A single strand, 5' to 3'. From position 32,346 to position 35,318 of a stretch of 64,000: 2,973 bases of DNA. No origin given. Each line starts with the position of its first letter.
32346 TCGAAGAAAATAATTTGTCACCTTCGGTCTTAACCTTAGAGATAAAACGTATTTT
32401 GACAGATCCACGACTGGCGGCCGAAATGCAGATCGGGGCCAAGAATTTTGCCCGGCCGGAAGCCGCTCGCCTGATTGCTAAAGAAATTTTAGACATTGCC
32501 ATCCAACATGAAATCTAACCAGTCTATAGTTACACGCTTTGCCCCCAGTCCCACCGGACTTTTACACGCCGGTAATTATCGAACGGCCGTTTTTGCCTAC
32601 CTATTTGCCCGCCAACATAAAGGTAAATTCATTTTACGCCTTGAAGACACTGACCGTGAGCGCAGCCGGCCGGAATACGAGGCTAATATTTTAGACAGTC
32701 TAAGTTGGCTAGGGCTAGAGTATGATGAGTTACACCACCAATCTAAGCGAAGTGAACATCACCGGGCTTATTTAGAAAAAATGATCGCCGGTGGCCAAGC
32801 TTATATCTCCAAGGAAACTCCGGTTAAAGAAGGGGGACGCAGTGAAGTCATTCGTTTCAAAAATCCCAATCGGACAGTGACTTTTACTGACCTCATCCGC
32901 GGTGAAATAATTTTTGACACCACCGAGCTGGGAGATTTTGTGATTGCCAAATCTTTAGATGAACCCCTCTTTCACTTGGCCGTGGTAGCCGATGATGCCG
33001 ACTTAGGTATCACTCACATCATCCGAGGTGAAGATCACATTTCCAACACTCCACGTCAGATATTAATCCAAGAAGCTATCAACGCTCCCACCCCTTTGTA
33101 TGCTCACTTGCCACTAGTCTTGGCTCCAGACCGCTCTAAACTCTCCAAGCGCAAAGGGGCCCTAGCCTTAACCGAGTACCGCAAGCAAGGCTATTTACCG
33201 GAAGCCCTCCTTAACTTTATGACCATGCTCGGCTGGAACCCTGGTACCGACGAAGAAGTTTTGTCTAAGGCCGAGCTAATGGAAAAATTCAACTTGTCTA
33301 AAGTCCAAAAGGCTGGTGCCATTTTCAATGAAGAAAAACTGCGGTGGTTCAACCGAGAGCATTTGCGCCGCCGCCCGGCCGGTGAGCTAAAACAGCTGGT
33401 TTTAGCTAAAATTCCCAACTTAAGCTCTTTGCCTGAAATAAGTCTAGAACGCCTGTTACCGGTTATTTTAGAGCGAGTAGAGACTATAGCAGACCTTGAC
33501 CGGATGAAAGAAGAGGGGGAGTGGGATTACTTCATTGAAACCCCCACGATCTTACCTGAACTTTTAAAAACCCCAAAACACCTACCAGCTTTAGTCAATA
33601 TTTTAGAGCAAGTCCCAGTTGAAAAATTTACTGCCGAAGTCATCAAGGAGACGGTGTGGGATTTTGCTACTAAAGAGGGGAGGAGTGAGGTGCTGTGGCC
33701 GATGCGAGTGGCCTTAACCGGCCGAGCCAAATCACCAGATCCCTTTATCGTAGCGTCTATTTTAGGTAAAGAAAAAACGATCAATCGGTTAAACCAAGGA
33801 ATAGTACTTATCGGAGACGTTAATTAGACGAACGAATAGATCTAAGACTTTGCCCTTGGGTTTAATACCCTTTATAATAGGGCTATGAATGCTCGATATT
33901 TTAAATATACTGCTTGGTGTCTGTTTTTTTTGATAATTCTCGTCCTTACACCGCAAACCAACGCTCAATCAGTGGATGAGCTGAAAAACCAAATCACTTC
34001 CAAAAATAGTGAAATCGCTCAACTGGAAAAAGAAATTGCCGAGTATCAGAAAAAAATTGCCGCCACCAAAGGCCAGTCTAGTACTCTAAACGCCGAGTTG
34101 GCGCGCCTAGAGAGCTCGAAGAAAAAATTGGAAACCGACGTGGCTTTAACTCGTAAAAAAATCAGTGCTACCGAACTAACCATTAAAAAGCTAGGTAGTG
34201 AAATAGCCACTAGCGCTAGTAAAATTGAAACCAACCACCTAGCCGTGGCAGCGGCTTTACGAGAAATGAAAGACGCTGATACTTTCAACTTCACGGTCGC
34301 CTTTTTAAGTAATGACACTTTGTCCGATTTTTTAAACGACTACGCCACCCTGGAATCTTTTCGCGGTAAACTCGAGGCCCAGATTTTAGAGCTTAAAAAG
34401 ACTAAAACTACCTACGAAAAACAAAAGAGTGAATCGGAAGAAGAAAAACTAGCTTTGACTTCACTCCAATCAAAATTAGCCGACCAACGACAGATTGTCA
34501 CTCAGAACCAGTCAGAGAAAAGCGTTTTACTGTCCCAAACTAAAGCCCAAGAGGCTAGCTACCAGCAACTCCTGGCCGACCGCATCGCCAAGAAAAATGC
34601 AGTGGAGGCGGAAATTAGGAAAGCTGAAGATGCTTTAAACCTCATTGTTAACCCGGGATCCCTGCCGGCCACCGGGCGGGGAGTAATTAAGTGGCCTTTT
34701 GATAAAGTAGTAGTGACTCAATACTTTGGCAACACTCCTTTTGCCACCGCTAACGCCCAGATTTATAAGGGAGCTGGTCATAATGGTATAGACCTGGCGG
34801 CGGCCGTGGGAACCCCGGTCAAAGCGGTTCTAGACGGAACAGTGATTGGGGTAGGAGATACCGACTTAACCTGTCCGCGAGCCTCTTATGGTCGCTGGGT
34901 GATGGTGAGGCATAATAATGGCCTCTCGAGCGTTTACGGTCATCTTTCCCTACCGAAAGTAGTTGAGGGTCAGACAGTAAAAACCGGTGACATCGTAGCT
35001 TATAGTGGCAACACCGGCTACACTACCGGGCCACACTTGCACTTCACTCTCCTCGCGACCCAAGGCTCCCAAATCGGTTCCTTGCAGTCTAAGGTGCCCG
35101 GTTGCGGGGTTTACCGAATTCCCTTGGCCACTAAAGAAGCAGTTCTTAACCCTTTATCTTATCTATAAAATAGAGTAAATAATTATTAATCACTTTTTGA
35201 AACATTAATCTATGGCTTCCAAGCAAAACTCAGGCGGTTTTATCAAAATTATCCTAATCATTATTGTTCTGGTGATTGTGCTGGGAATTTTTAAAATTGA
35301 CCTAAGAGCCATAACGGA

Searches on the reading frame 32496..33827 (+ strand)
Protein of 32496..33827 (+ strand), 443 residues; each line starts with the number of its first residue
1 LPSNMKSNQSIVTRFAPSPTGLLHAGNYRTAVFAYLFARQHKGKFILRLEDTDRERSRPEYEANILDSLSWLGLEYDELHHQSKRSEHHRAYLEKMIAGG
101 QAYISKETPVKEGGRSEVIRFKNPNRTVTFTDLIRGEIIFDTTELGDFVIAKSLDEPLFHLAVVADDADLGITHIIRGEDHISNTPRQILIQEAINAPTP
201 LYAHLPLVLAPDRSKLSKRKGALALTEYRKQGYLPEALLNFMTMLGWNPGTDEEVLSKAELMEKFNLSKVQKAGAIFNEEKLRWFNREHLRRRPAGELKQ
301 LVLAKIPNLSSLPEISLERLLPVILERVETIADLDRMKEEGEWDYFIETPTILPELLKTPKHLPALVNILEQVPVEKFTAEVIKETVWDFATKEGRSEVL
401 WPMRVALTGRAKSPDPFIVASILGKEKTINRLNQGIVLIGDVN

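Call 43: search_protein_families(library=ncbifam, max_evalue=1e-10, proteins=[window:32496-33827:+])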
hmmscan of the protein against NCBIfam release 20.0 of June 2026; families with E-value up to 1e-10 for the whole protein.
window:32496-33827:+ (443 aa): 10 families
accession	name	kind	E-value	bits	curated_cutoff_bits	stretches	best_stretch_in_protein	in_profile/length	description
TIGR00464.1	gltX_bact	equivalog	2e-125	419.3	289.95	2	112-434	137-465/470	glutamate--tRNA ligase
NF004314.0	PRK05710.1-3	equivalog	1.1e-61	208.8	256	2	111-266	127-283/297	tRNA glutamyl-Q(34) synthetase GluQRS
TIGR03838.1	queuosine_YadB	equivalog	1.2e-61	208.5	276.7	2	112-252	125-262/272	tRNA glutamyl-Q(34) synthetase GluQRS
NF004315.1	PRK05710.1-4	equivalog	7.4e-57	192.8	250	2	126-239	159-271/274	tRNA glutamyl-Q(34) synthetase GluQRS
NF004313.0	PRK05710.1-2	equivalog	6.1e-48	163.5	380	2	124-238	149-264/299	tRNA glutamyl-Q(34) synthetase GluQRS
NF004312.0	PRK05710.1-1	equivalog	1.8e-38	132.6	453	2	116-277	136-298/306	tRNA glutamyl-Q(34) synthetase GluQRS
NF003169.0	PRK04156.1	equivalog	3.1e-37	128.5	516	1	8-107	99-200/567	glutamate--tRNA ligase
TIGR00463.1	gltX_arch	equivalog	8.1e-32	110.5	401.75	1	9-106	92-189/560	glutamate--tRNA ligase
NF011291.0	PRK14703.1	equivalog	2.9e-18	65.5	681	1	8-106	29-128/769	glutamine--tRNA ligase/YqeY domain fusion protein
TIGR00440.1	glnS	equivalog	3.7e-14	52.5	425.8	1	12-109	2-100/524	glutamine--tRNA ligase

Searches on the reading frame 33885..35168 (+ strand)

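Call 43: search_protein_families(library=ncbifam, max_evalue=1e-10, proteins=[window:33885-35168:+])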
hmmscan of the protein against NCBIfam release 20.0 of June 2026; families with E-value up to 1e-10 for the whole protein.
window:33885-35168:+ (427 aa): 9 families
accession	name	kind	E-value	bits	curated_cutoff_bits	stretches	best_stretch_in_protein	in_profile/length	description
NF052530.1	Heli_ShapePgp3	exception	7.6e-24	84.3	300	1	162-401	34-262/270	peptidoglycan metallopeptidase Pgp3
NF008652.0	PRK11649.1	equivalog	7.9e-19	67.6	341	1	210-405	229-412/439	murein DD-endopeptidase MepM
NF053825.1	PdgNdpepShyA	equivalog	6.1e-18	64.7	700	1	297-405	294-395/425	peptidoglycan DD-endopeptidase ShyA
NF041208.1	celldiv_DipM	equivalog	1.6e-15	57.3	740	1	298-389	318-404/419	cell division endopeptidase DipM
NF052529.1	PG_M23_Pgp6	exception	8.2e-15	54.4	600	1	277-395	313-424/452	peptidoglycan metallopeptidase Pgp6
NF053824.1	PdgNdpepShyC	equivalog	7.7e-14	51.4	700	1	297-391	294-382/429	peptidoglycan DD-endopeptidase ShyC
NF050804.1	CellDivDipMCaul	equivalog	1.4e-13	50.5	900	1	262-389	501-613/634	cell division endopeptidase DipM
NF052336.1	PdgHdaseHSB100310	equivalog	2.9e-13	49.9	500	1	295-390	53-142/316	peptidoglycan hydrolase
NF040883.1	amid_act_ActS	equivalog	9.2e-13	48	375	1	235-389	84-220/242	amidase activator ActS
